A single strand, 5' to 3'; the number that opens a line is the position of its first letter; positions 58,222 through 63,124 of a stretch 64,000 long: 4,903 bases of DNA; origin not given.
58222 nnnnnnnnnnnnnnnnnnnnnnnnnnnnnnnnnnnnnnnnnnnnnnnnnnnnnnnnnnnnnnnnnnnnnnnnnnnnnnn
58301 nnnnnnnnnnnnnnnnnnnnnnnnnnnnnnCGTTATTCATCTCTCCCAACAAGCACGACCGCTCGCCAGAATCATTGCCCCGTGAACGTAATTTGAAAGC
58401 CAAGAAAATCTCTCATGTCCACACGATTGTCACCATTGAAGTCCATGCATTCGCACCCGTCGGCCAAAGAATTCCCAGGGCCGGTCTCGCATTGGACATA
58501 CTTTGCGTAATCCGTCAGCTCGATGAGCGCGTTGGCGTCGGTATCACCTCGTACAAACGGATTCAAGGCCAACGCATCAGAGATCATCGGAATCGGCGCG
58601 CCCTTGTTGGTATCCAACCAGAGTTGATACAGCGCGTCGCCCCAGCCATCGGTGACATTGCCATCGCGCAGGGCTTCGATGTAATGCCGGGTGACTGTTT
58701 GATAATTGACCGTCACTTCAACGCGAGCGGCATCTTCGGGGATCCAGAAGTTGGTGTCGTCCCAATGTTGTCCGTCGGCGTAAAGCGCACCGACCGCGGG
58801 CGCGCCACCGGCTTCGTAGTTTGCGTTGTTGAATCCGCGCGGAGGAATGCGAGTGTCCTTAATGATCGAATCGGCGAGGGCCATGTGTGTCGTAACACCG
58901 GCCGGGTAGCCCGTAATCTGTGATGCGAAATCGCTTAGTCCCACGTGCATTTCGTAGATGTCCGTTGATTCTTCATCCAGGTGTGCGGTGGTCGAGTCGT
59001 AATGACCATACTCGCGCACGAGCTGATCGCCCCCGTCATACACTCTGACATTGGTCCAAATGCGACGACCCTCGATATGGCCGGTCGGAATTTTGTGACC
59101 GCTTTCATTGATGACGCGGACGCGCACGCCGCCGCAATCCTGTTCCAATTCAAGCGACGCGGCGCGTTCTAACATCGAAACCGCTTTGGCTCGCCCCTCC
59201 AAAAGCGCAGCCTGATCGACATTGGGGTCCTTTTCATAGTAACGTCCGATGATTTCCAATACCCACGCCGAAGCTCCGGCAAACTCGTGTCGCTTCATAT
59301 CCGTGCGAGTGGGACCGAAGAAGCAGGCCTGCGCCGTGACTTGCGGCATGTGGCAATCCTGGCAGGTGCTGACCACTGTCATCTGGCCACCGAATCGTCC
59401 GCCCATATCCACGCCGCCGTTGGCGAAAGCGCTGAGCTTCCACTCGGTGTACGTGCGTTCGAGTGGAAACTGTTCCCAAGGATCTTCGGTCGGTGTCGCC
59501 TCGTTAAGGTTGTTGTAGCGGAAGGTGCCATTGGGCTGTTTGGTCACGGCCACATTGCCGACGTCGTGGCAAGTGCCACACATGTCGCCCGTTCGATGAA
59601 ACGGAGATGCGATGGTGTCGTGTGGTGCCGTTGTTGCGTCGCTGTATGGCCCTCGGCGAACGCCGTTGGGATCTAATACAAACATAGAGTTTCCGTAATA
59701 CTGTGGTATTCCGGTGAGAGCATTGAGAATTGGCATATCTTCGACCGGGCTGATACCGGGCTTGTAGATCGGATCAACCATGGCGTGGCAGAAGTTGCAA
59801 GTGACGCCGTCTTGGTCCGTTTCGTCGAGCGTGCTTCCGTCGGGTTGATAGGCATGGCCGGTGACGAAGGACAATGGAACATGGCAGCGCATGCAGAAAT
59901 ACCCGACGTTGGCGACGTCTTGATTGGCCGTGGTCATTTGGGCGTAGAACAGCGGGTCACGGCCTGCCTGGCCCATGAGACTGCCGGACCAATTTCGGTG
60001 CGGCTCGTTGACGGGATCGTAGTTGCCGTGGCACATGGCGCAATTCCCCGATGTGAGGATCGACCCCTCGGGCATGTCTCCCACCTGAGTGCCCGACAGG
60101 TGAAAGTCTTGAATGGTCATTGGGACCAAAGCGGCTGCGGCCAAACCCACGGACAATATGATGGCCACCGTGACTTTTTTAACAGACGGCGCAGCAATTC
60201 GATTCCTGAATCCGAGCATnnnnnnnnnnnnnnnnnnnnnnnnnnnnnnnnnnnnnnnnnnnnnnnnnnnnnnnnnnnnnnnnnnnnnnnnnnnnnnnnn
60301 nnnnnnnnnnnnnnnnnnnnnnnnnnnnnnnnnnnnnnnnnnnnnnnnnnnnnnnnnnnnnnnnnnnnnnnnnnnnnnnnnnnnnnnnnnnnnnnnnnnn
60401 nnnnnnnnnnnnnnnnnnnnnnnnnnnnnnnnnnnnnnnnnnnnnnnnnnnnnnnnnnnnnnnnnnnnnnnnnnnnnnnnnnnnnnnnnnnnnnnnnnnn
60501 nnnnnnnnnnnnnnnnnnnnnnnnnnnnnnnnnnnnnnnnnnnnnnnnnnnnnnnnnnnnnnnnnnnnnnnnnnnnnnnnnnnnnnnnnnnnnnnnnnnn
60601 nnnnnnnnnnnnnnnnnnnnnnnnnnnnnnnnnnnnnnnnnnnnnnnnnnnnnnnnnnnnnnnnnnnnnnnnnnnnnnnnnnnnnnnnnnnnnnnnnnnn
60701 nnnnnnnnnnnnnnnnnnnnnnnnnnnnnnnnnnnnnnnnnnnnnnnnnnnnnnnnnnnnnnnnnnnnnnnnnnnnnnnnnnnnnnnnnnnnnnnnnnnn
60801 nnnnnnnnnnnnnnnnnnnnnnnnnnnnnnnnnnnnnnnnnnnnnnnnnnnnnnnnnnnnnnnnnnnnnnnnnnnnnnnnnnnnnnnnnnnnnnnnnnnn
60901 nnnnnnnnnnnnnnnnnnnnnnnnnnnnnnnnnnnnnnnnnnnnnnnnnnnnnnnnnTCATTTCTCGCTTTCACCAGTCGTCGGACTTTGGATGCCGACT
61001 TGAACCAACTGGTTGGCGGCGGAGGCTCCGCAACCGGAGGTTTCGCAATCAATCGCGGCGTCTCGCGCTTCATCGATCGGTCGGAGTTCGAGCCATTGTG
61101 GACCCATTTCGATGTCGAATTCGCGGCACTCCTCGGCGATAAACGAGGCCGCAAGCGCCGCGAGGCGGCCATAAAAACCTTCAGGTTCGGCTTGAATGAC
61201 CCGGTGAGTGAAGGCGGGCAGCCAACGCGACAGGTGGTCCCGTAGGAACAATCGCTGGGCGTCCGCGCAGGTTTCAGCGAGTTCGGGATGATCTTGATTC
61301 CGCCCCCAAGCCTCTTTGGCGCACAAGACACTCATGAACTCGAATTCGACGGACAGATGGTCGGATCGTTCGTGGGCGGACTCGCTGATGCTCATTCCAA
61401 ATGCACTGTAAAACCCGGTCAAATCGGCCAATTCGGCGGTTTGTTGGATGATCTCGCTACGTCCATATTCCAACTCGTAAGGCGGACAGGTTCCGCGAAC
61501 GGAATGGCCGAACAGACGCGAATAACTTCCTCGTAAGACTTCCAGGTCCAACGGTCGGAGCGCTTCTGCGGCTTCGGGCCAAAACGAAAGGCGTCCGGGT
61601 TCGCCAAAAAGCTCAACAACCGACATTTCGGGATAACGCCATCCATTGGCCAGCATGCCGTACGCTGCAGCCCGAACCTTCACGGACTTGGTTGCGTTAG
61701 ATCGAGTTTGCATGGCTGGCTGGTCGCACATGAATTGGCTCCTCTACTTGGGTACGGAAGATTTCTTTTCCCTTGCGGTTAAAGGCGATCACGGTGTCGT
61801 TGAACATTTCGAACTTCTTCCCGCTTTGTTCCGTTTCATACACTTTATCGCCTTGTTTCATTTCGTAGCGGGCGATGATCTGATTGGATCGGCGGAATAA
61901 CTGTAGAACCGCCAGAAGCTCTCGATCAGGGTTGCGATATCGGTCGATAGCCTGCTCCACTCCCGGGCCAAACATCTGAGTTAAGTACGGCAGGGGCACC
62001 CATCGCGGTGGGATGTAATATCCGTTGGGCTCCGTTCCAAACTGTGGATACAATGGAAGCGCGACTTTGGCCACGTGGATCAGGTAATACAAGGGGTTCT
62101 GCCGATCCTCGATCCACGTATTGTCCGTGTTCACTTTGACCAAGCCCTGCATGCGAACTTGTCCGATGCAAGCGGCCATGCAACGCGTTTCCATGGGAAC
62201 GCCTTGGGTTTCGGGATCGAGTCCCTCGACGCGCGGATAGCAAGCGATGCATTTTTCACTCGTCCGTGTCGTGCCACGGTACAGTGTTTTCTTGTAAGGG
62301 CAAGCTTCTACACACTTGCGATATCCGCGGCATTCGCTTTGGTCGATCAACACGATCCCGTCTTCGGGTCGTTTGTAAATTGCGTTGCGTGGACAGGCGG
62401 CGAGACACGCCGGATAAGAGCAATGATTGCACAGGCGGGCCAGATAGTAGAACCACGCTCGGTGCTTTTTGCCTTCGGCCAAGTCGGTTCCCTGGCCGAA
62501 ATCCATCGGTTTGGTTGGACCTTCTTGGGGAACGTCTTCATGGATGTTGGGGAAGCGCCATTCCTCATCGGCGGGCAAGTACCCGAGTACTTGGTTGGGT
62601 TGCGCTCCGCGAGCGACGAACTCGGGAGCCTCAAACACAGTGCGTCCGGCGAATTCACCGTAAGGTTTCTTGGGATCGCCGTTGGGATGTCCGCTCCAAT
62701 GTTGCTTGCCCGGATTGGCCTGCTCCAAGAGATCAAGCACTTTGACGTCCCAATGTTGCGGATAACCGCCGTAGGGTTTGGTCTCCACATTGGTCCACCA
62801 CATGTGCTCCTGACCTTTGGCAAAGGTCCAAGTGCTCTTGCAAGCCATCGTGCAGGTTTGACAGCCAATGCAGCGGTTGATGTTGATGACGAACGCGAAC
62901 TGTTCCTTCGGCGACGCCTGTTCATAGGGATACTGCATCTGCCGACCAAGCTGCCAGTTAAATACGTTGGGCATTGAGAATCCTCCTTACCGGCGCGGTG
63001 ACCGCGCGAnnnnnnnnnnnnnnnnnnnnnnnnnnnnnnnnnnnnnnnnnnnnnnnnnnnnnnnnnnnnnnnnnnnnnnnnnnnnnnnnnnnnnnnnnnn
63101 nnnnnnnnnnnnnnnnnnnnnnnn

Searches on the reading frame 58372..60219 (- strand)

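Call 32: search_protein_families(library=pfam, proteins=[window:58372-60219:-], max_evalue=0.001)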
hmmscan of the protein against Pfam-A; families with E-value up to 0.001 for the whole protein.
window:58372-60219:- (615 aa): 2 families
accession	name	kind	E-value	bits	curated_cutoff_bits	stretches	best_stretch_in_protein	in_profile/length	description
PF22113.1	Mtrc-MtrF_II-IV_dom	-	1.3e-07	31.8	30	1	53-147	77-165/176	Outer membrane cytochrome MtrC/MtrF-like, domains II/IV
PF14522.11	Cytochrome_C7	-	5.6e-05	23.3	24.8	0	57-145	13-66/67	Cytochrome c7 and related cytochrome c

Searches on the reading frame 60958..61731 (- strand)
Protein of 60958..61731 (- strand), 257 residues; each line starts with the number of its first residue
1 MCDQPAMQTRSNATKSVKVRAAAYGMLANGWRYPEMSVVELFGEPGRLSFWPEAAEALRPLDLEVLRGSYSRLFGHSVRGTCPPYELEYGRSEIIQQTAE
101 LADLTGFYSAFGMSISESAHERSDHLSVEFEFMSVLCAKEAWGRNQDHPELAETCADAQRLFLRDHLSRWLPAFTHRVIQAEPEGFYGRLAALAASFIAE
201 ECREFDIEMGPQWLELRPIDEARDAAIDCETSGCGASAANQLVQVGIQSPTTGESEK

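Call 97: search_protein_families(library=pfam, proteins=[window:60958-61731:-], max_evalue=0.001)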
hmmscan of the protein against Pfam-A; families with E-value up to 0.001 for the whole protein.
window:60958-61731:- (257 aa): 1 family
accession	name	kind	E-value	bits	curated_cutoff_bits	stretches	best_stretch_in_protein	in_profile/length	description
PF02613.20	Nitrate_red_del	-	8.9e-23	81.3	22.2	1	51-175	12-135/136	Nitrate reductase delta subunit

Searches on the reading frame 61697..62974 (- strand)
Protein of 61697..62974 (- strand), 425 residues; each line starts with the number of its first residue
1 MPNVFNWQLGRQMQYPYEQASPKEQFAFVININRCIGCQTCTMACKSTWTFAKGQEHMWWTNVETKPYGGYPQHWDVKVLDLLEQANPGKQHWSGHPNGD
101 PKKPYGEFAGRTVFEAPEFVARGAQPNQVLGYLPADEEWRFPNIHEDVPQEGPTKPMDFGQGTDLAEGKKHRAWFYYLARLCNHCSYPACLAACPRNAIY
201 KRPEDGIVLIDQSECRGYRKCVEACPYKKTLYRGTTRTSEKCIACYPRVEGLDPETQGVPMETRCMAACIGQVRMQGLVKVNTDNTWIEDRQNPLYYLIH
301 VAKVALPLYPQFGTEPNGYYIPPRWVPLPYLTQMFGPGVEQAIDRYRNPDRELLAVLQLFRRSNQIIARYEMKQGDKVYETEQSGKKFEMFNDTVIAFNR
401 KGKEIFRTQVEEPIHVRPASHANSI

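Call 32: search_protein_families(library=pfam, proteins=[window:61697-62974:-], max_evalue=0.001)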
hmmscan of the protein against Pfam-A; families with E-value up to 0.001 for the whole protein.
window:61697-62974:- (425 aa): 7 families
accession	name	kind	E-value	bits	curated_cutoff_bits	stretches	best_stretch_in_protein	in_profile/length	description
PF13247.11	Fer4_11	-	4e-23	81.9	26.2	1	176-256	4-86/100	4Fe-4S dicluster domain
PF12838.12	Fer4_7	-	5.4e-12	46.4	27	1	182-228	2-51/52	4Fe-4S dicluster domain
PF13237.11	Fer4_10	-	3.6e-11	43.2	25.5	1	179-226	6-53/53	4Fe-4S dicluster domain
PF13187.11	Fer4_9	-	5.2e-07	30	27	1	182-228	2-50/52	4Fe-4S dicluster domain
PF12797.12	Fer4_2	-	4.1e-06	26.9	24.5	1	28-46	3-21/22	4Fe-4S binding domain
PF14697.11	Fer4_21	-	1e-05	26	35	0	30-48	3-21/59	4Fe-4S dicluster domain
PF12837.12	Fer4_6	-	1.2e-05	25.4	25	0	29-46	3-20/24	4Fe-4S binding domain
